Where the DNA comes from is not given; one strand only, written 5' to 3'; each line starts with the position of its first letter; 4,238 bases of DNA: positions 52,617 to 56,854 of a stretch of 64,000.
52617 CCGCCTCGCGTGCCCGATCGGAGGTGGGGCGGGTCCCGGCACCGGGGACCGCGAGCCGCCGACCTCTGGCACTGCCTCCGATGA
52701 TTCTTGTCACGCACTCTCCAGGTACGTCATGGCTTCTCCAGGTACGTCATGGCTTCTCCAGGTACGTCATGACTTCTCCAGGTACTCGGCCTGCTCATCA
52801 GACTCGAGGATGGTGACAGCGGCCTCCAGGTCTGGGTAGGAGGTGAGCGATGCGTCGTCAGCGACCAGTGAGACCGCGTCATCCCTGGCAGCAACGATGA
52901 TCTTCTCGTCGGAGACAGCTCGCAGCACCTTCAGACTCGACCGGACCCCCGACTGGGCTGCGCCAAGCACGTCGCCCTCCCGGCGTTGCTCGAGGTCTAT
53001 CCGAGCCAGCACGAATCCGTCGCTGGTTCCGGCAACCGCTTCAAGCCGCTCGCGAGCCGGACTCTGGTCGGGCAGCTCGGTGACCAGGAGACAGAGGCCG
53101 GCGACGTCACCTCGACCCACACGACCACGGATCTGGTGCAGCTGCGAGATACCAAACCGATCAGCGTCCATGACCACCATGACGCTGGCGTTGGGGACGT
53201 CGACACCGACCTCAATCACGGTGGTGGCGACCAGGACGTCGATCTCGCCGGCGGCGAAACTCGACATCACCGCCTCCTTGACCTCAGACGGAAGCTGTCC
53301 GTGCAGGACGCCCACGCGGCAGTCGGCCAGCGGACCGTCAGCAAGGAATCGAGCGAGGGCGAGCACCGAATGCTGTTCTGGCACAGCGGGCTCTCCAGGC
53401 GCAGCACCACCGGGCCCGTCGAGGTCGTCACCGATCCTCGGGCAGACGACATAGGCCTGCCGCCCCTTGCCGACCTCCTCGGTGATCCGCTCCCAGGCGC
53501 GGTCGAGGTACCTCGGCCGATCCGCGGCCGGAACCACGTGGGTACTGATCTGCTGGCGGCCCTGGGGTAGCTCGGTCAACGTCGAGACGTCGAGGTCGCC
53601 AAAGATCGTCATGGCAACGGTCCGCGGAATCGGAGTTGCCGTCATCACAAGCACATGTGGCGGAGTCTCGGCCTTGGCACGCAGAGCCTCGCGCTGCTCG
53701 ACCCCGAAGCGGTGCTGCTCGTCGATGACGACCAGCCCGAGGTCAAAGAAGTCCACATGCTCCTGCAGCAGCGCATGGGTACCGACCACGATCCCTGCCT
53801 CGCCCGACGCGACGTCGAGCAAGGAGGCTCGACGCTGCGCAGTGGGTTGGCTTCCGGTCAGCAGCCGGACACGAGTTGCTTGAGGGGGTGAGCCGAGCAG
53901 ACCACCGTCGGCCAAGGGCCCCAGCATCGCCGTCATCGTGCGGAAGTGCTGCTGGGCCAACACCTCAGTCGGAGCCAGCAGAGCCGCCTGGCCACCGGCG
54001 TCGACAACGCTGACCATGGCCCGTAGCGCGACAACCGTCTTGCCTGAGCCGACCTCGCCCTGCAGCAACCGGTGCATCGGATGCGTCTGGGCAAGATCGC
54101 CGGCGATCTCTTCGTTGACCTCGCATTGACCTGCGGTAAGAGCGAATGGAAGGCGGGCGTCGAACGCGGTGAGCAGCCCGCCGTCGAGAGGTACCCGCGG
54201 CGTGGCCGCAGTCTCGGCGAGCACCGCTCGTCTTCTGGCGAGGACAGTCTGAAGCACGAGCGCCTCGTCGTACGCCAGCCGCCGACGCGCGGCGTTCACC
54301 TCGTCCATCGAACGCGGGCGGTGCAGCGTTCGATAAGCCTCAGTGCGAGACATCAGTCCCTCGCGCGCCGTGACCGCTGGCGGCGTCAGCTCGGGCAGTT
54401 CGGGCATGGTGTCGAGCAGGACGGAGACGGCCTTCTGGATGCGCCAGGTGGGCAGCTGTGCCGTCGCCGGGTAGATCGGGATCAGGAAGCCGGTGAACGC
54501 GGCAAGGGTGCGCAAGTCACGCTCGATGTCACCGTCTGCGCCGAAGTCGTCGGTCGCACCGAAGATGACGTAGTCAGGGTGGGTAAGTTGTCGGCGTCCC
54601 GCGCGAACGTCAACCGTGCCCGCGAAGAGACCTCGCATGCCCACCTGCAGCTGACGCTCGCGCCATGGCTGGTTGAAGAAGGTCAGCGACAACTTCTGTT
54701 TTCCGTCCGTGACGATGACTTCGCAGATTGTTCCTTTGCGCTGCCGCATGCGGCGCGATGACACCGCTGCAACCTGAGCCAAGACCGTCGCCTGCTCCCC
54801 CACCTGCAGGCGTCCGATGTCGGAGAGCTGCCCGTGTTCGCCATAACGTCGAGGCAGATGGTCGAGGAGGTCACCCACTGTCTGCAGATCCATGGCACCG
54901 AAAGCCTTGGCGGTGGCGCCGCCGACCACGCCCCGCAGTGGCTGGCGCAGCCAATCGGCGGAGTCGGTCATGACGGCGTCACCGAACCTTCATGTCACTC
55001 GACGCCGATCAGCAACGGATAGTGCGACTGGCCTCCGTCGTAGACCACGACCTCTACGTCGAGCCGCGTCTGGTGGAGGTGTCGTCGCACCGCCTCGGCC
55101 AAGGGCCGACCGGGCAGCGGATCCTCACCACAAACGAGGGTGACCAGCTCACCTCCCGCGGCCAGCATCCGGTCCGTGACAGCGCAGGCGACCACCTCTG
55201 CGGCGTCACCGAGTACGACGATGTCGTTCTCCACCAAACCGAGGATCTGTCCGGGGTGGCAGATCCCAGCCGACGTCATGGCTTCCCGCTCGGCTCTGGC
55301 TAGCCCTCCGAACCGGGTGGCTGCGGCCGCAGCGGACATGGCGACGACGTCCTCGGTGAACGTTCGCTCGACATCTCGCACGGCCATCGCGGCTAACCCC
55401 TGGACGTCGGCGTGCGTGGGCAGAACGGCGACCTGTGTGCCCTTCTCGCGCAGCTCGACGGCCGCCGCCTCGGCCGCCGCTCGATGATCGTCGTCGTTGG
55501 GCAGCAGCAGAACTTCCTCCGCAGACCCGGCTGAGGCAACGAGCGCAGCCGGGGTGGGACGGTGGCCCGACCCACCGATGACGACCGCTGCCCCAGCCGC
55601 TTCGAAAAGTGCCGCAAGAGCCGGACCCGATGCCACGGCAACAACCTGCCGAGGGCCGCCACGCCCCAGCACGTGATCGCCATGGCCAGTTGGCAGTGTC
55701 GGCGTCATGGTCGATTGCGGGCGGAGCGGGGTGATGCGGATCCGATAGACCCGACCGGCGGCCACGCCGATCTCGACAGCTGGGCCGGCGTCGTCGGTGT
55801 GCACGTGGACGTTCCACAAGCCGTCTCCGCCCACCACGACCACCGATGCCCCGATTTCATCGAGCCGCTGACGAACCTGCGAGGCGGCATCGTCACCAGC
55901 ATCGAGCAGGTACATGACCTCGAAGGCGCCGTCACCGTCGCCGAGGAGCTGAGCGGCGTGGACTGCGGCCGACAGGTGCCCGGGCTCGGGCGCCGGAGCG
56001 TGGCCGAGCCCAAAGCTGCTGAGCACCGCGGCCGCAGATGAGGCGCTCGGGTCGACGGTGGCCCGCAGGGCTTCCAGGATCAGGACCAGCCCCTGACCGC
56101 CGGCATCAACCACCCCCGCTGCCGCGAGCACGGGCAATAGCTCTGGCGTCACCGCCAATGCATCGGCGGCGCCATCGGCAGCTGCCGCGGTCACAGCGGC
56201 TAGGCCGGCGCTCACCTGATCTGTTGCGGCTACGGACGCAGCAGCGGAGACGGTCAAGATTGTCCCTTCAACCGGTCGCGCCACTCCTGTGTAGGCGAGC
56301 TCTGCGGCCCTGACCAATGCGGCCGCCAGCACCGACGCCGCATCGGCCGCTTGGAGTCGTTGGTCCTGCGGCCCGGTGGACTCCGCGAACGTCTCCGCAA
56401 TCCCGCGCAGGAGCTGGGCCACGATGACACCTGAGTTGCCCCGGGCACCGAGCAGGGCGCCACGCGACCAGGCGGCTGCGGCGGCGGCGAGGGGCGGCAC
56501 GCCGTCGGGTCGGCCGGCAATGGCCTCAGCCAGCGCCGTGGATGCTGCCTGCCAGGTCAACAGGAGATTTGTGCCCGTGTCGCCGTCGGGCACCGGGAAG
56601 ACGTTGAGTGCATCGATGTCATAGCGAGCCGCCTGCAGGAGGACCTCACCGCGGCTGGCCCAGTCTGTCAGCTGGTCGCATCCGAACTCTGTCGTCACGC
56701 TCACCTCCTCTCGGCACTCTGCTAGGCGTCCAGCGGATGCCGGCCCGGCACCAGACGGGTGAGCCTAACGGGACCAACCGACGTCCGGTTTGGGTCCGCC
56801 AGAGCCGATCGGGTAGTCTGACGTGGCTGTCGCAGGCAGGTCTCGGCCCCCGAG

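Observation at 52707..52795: A 20-bp tandem repeat turns the recG-rsmD junction into a relay of three overlapping mini-ORFs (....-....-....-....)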

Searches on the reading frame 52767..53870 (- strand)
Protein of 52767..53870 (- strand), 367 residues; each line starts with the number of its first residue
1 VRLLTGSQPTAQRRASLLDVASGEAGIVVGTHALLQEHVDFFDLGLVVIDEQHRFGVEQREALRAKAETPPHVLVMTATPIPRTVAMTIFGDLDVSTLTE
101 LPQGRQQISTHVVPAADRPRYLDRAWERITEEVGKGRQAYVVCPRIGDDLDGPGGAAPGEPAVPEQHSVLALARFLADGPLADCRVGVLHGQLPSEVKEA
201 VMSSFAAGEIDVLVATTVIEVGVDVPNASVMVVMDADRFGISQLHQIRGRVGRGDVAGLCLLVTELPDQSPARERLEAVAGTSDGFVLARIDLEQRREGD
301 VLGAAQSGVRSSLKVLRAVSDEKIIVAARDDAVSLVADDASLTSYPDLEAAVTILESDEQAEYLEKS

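Call 12: find_related_loci(query=window:52767-53870:-, collection=genome_contigs, flank=3000)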
Query window:52767-53870:- (367 aa) in genome_contigs; peptide patterns used: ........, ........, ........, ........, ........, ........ (x = any residue, [..] = any of these).
600 stretches matched a pattern (row limit reached: there are more); 550 encode a relative of the query (tblastn E <= 1e-3); the best 80 are kept; 80 distinct loci.
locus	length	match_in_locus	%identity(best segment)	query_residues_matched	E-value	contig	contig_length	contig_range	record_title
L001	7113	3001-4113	68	1-367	4e-157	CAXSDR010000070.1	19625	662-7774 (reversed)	MAG: uncultured Motilibacteraceae bacterium isolate private_X16_metawrap_bin.23 genome assembly, contig: private_X16_met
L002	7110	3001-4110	66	1-367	2e-154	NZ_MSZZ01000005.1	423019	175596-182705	Thermoactinospora rubra strain YIM 77501 contig005, whole genome shotgun sequence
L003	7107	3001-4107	66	1-367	7e-154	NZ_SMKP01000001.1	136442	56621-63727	Nonomuraea diastatica strain KC712 NODE_1_length_136442_cov_28.6354, whole genome shotgun sequence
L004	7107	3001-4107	66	1-367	2e-153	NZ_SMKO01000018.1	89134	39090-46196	Nonomuraea deserti strain KC310 NODE_18_length_89134_cov_53.6319, whole genome shotgun sequence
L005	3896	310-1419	66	1-367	1e-158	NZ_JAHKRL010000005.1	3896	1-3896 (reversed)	Nonomuraea rhizosphaerae strain CGMCC 4.7431 NODE_21, whole genome shotgun sequence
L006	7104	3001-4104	67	1-367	3e-152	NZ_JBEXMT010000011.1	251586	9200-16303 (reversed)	Nonomuraea sp. NPDC003804 NPDC003804_11_D7.ctg-0011, whole genome shotgun sequence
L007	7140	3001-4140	64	1-366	4e-152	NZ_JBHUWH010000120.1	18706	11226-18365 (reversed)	Kitasatospora sp. NPDC057198 NPDC057198_T20_A11.ctg-0120, whole genome shotgun sequence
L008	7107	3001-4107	64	1-366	1e-151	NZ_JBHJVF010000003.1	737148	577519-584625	Streptomyces sp. NPDC056144 NPDC056144_391_H11.ctg-0003, whole genome shotgun sequence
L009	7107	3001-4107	64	1-366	3e-151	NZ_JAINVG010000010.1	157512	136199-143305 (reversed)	Streptomyces sp. NK15101 10, whole genome shotgun sequence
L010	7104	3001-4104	68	1-367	3e-151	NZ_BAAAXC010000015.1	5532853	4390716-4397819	Nonomuraea roseola strain JCM 3323 sequence15, whole genome shotgun sequence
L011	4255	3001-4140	63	1-366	1e-153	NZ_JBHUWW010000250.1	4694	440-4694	Kitasatospora sp. NPDC057223 NPDC057223_T21_C10.ctg-0250, whole genome shotgun sequence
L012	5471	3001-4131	66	1-367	4e-151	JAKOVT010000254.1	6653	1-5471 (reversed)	MAG: Actinomycetes bacterium isolate JPNG_maxbin.064 k201_371000, whole genome shotgun sequence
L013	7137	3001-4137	63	1-366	1e-150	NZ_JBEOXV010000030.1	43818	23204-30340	Kitasatospora sp. NPDC002040 NPDC002040_79_D9.ctg-0030, whole genome shotgun sequence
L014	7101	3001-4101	64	1-366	2e-150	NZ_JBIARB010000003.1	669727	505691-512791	Streptomyces sp. NPDC002574 NPDC002574_298_G6.ctg-0003, whole genome shotgun sequence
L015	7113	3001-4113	64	1-366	2e-150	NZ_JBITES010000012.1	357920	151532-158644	Streptomyces sp. NPDC051243 NPDC051243_55_B7.ctg-0012, whole genome shotgun sequence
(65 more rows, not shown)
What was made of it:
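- Tried and rejected: A genome_contigs scan with the RecG C-terminal half gave nothing closer than 68% identity (call 12).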

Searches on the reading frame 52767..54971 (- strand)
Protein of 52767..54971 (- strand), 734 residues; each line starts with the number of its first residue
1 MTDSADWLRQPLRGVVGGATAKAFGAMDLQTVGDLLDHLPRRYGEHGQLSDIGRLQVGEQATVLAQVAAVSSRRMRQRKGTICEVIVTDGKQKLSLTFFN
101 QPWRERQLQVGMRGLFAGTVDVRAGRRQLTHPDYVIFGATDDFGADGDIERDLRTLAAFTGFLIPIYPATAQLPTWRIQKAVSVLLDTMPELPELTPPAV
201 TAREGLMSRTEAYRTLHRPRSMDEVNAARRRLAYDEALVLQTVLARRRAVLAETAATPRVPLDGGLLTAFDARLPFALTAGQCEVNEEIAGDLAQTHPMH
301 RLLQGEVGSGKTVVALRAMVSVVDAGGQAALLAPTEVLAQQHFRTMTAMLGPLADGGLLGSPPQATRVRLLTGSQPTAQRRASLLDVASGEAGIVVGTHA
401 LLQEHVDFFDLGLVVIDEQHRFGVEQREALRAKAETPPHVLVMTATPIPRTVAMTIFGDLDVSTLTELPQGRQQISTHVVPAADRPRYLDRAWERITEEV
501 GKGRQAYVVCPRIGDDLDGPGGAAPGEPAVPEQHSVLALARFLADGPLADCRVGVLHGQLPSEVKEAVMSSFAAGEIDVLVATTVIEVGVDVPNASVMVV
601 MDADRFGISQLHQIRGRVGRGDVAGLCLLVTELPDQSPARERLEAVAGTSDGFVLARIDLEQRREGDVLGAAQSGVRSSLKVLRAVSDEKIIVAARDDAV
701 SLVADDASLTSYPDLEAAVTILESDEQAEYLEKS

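Call 8: search_protein_families(library=ncbifam, proteins=[window:52767-54971:-])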
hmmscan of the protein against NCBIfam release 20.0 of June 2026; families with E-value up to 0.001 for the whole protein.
window:52767-54971:- (734 aa): 43 families (the best 25 are shown)
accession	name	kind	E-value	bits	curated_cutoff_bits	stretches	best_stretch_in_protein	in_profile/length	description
NF008167.0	PRK10917.2-1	equivalog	0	1014.8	995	1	8-734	4-744/744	ATP-dependent DNA helicase RecG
NF008168.0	PRK10917.2-2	equivalog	3.9e-211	703.4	718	1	16-714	119-776/795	ATP-dependent DNA helicase RecG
NF008165.0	PRK10917.1-3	equivalog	7.1e-202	672.6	711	1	16-711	16-668/692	ATP-dependent DNA helicase RecG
TIGR00643.1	recG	equivalog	6.4e-197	656.1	659.4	1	28-699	2-629/629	ATP-dependent DNA helicase RecG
NF008170.0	PRK10917.2-4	equivalog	2.5e-177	591.4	975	1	16-719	139-812/826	ATP-dependent DNA helicase RecG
NF008164.0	PRK10917.1-2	equivalog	7.5e-170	566.6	785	1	29-712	41-680/704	ATP-dependent DNA helicase RecG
NF008163.0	PRK10917.1-1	equivalog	1.7e-159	532.4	796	1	16-708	17-673/692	ATP-dependent DNA helicase RecG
NF008166.0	PRK10917.1-4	equivalog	1e-158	529.6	864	1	20-708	23-686/705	ATP-dependent DNA helicase RecG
TIGR00580.2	mfd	equivalog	1.5e-98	331.3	800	2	256-513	412-652/907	transcription-repair coupling factor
NF008169.0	PRK10917.2-3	equivalog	1.6e-79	268.1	555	2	269-513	221-440/610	ATP-dependent DNA helicase RecG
NF007966.0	PRK10689.1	equivalog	2.7e-64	217.4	1329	1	270-679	593-969/1148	transcription-repair coupling factor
NF004067.0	PRK05580.1-4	equivalog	6.7e-20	71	763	2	229-434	162-342/737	primosomal protein N'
NF004070.0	PRK05580.2-2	equivalog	2.1e-17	62.5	921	2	267-431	186-334/729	primosomal protein N'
TIGR00595.1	priA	equivalog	8e-16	57.7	230.35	2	302-434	1-117/509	replication restart helicase PriA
NF010337.0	PRK13766.1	equivalog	1.9e-14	52.8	610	2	307-422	39-144/781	Hef nuclease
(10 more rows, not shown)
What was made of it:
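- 52767..54971 (-): recG (734 aa). It ends ...AEYLEKS*, with the TGA at 52769..52767. NCBIfam NF008167 RecG, 1014.8 bits, profile positions 4-744 of 744 (call 8).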

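Call 11: find_encoding_contigs(protein=window:52767-54971:-, flank=3000, max_places=10)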
Protein window:52767-54971:- (734 aa): no gene with exactly this product is on record in the collection.

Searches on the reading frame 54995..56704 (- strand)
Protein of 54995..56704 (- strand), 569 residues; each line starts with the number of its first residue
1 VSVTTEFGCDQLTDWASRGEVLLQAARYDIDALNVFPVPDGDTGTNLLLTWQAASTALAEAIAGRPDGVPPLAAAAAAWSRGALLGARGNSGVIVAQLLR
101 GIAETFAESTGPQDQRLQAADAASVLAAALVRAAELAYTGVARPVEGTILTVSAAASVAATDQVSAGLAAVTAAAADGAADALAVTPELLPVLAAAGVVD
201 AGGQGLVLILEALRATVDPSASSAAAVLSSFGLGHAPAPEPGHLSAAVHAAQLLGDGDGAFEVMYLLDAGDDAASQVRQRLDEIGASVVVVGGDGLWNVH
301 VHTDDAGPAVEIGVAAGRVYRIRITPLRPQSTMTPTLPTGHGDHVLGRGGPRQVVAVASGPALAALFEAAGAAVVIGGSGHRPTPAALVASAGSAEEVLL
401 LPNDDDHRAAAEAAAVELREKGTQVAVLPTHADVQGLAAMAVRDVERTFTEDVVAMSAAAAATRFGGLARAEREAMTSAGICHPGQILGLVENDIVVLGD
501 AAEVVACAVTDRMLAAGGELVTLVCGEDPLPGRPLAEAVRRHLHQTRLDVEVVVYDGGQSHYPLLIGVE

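Call 8: search_protein_families(library=ncbifam, proteins=[window:54995-56704:-])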
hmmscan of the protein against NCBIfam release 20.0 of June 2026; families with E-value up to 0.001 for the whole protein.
window:54995-56704:- (569 aa): 2 families
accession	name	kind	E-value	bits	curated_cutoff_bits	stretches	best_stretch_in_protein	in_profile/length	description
TIGR03599.1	YloV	subfamily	4.9e-125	418.1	396.1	1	13-569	2-530/530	DAK2 domain fusion protein YloV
NF038248.1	FakA_VfrB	equivalog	4.6e-62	210.2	975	1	30-569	26-549/549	fatty acid kinase catalytic subunit FakA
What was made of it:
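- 54995..56704 (-): yloV/fakA-like DAK2-domain gene, the first gene of the block. TIGR03599 YloV, 418.1 bits (call 8).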
